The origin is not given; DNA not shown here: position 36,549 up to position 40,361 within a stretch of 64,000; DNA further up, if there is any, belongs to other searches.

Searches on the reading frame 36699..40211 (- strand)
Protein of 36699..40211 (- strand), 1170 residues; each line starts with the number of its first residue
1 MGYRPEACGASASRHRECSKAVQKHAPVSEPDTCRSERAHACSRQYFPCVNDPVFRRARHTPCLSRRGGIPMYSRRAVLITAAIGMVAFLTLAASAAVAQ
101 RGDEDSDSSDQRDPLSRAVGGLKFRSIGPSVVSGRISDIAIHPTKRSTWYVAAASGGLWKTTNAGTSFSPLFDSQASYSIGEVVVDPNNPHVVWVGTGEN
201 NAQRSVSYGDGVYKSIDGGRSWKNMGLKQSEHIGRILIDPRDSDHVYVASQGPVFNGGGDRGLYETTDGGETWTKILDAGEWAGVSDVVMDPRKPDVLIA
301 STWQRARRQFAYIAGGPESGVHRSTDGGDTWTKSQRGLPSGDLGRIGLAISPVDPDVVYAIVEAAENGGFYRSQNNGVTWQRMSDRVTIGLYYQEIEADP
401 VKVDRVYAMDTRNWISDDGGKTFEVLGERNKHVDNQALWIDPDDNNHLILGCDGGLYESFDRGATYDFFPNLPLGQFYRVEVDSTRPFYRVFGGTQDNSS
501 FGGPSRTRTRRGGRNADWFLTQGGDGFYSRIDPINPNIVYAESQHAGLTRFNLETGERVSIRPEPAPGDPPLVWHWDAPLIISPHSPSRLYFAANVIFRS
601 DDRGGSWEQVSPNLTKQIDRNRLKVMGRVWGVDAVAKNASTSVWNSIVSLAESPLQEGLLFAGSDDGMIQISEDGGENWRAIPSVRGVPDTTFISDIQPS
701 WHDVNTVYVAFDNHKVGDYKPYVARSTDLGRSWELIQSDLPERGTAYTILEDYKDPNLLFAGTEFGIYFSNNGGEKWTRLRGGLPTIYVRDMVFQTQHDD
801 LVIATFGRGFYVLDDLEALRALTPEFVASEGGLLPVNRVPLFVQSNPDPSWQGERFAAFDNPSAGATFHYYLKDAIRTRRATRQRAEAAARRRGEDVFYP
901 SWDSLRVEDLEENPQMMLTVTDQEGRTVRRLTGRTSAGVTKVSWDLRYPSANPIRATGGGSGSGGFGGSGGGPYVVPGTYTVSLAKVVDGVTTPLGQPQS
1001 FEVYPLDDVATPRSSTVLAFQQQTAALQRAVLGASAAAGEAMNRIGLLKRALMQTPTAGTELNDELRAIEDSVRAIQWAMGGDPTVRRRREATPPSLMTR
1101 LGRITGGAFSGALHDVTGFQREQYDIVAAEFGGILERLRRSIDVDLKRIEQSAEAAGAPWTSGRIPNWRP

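Call 60: search_protein_families(library=pfam, proteins=[window:36699-40211:-], max_evalue=0.00001)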
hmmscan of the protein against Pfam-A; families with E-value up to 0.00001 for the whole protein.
window:36699-40211:- (1170 aa): 2 families
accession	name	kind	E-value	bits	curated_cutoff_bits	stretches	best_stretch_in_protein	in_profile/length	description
PF15902.12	Sortilin-Vps10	-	1.4e-32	113.6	33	1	212-336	3-114/446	Sortilin, neurotensin receptor 3,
PF02012.26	BNR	-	6.6e-14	50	27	0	264-275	1-12/12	BNR/Asp-box repeat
